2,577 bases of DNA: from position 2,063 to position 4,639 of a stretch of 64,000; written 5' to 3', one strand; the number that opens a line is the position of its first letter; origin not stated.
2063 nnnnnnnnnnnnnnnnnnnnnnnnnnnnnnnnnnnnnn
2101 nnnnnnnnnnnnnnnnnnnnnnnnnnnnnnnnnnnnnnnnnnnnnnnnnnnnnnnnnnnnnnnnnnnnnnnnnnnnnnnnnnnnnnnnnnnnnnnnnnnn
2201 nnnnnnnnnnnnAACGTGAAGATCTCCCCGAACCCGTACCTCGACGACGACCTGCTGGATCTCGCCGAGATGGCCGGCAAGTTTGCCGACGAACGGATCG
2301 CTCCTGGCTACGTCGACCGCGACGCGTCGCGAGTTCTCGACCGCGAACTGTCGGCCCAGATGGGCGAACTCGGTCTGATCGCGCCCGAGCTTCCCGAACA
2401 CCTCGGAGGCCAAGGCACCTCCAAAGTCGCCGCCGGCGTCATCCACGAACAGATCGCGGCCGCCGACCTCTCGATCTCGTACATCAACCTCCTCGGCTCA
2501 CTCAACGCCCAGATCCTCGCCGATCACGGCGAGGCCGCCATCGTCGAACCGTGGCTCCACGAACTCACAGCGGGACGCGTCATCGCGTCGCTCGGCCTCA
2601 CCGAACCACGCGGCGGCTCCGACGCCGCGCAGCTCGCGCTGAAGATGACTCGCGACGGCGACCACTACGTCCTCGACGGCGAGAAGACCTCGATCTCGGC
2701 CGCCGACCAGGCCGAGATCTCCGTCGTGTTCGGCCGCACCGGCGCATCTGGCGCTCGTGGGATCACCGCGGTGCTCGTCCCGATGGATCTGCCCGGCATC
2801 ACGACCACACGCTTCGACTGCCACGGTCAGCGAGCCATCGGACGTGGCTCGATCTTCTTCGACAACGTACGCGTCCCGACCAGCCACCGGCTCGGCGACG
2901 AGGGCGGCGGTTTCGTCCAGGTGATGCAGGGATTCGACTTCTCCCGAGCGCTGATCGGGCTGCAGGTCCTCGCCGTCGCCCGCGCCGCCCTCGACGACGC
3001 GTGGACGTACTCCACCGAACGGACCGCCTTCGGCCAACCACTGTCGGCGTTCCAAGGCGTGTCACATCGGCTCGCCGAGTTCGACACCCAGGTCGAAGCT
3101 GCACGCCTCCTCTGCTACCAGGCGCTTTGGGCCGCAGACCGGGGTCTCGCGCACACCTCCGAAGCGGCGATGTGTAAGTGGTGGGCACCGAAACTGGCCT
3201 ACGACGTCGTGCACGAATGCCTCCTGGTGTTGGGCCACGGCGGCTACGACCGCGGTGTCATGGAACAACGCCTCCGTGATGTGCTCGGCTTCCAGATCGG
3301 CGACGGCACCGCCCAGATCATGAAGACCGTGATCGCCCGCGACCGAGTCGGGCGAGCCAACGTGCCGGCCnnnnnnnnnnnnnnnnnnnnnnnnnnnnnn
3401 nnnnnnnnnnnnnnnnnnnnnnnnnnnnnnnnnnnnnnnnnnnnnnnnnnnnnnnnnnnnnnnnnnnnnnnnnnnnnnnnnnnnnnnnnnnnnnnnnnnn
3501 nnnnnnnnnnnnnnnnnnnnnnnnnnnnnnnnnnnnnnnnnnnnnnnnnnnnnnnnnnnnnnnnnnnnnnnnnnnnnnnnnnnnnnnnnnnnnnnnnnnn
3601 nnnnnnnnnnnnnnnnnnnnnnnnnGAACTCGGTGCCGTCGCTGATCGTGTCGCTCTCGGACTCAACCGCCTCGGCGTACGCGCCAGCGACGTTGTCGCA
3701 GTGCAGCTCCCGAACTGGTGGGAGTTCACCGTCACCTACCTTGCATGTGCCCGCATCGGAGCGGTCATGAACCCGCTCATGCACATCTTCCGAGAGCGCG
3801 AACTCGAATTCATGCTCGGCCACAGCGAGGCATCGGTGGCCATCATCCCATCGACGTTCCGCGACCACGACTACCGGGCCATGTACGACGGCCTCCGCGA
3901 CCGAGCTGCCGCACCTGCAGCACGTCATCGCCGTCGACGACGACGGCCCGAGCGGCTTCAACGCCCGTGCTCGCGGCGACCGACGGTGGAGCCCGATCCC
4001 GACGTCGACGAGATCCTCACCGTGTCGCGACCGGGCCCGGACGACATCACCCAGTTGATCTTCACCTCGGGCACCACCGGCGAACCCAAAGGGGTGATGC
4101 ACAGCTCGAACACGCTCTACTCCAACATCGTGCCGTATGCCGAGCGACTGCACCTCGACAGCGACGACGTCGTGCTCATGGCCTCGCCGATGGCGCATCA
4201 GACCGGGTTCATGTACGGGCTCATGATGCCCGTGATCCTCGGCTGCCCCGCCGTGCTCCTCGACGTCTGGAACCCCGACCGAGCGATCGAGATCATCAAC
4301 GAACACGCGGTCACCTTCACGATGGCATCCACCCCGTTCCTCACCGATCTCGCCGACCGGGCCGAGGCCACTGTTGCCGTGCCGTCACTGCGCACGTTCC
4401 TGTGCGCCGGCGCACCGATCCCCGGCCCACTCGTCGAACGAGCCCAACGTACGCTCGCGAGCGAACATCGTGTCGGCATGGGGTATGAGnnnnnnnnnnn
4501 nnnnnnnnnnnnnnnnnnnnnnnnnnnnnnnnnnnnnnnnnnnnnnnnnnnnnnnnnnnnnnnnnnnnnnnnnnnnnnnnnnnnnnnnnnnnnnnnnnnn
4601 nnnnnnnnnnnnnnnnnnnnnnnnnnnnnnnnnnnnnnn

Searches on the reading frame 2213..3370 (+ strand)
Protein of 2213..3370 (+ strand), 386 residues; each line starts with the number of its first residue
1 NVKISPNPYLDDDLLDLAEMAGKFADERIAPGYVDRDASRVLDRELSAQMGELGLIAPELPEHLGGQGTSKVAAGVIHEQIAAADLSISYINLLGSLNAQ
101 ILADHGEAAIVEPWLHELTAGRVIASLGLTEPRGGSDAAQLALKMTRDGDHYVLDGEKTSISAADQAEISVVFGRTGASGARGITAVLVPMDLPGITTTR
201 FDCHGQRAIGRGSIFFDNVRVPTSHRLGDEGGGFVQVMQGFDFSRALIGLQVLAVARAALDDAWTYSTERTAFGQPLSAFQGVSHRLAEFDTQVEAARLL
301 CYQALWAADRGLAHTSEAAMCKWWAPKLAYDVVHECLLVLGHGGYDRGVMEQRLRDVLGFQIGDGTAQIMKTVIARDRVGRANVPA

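Call 80: find_homologous_proteins(query=window:2213-3370:+, max_evalue=1e-30)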
Query window:2213-3370:+ (386 aa): 7705 proteins with E <= 1e-30 among 8000 candidates; the best 120 are listed.
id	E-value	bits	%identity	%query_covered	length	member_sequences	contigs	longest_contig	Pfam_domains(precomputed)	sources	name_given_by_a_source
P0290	2.4e-249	845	98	100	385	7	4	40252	PF02770.25,PF00441.30,PF08028.17,PF02771.22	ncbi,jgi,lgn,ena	-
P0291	1.0e-238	810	94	100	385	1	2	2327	PF02770.25,PF00441.30,PF08028.17,PF02771.22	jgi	jgi:cyclohexanecarboxyl-CoA dehydrogenase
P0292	1.2e-237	806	93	100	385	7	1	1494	PF02770.25,PF00441.30,PF08028.17,PF02771.22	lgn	-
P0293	1.5e-237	806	94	100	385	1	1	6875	PF02770.25,PF00441.30,PF08028.17,PF02771.22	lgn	-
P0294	2.3e-237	805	93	100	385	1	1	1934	PF02770.25,PF00441.30,PF08028.17,PF02771.22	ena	-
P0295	6.5e-237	804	94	100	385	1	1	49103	PF02770.25,PF00441.30,PF08028.17,PF02771.22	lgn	-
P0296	1.1e-236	803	94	99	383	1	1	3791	PF02770.25,PF00441.30,PF08028.17,PF02771.22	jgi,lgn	-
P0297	2.6e-236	802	93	100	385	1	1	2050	PF02770.25,PF00441.30,PF08028.17,PF02771.22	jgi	-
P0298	3.5e-236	801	93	99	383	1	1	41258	PF02770.25,PF00441.30,PF08028.17,PF02771.22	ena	-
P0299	4.7e-236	801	93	100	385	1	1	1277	PF02770.25,PF00441.30,PF08028.17,PF02771.22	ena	-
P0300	9.6e-232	787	90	100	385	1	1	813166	PF02770.25,PF00441.30,PF08028.17,PF02771.22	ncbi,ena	-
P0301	2.1e-231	786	91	100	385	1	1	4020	PF02770.25,PF00441.30,PF08028.17,PF02771.22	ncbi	-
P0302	7.9e-231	784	91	100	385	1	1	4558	PF02770.25,PF00441.30,PF08028.17,PF02771.22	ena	-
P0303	1.5e-230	783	91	100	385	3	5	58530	PF02770.25,PF00441.30,PF08028.17,PF02771.22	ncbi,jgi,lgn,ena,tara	ncbi:MAG: cyclohexanecarboxyl-CoA dehydrogenase [Ilumatobacter sp.]|jgi:cyclohexanecarboxyl-CoA dehy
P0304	2.4e-230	782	91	100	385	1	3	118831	PF02770.25,PF00441.30,PF08028.17,PF02771.22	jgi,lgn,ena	jgi:cyclohexanecarboxyl-CoA dehydrogenase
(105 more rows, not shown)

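Call 97: find_encoding_contigs(protein=P0290, flank=10000, max_places=4)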
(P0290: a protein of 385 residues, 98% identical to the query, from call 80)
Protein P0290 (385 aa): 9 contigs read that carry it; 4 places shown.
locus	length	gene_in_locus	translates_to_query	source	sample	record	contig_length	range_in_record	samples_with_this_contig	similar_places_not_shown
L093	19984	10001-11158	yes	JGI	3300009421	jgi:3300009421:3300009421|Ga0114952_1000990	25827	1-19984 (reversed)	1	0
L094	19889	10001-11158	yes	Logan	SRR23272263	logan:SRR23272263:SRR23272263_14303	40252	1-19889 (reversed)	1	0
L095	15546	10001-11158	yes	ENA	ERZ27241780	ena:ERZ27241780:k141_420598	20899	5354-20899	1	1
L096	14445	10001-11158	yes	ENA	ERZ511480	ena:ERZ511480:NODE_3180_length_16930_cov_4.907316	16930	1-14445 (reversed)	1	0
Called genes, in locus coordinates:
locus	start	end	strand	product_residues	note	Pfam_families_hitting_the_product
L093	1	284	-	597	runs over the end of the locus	PF00501:AMP-binding, PF23562:AMP-binding_C_3 (faint)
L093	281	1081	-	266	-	PF01557:FAA_hydrolase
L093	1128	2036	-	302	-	PF00296:Bac_luciferase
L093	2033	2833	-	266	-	PF00106:adh_short, PF13561:adh_short_C2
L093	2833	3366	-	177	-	PF13577:SnoaL_4 (weak), PF00866:Ring_hydroxyl_B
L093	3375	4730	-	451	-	PF00355:Rieske, PF00848:Ring_hydroxyl_A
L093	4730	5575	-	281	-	PF12146:Hydrolase_4, PF00561:Abhydrolase_1, PF12697:Abhydrolase_6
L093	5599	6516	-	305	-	PF22632:BphC_D1, PF00903:Glyoxalase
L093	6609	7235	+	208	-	PF00440:TetR_N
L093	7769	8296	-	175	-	PF12802:MarR_2, PF01047:MarR (weak)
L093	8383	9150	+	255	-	PF00106:adh_short, PF08659:KR, PF23441:SDR (faint), PF01370:Epimerase, PF02719:Polysacc_synt_2, PF13561:adh_short_C2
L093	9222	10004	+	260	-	PF00378:ECH_1, PF16113:ECH_2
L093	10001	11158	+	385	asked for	PF02771:Acyl-CoA_dh_N, PF02770:Acyl-CoA_dh_M, PF00441:Acyl-CoA_dh_1, PF08028:Acyl-CoA_dh_2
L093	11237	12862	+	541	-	PF00501:AMP-binding, PF13193:AMP-binding_C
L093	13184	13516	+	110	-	-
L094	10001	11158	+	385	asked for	PF02771:Acyl-CoA_dh_N, PF02770:Acyl-CoA_dh_M, PF00441:Acyl-CoA_dh_1, PF08028:Acyl-CoA_dh_2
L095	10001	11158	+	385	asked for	PF02771:Acyl-CoA_dh_N, PF02770:Acyl-CoA_dh_M, PF00441:Acyl-CoA_dh_1, PF08028:Acyl-CoA_dh_2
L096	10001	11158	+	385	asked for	PF02771:Acyl-CoA_dh_N, PF02770:Acyl-CoA_dh_M, PF00441:Acyl-CoA_dh_1, PF08028:Acyl-CoA_dh_2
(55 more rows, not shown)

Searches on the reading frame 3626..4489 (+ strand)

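Call 82: search_protein_families(library=pfam, proteins=[window:3626-4489:+], max_evalue=0.001)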
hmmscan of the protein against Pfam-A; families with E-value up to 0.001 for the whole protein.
window:3626-4489:+ (288 aa): 1 family
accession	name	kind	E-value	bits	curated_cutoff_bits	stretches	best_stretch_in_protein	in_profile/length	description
PF00501.34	AMP-binding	-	4.1e-58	197.5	29.9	1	1-286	26-318/384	AMP-binding enzyme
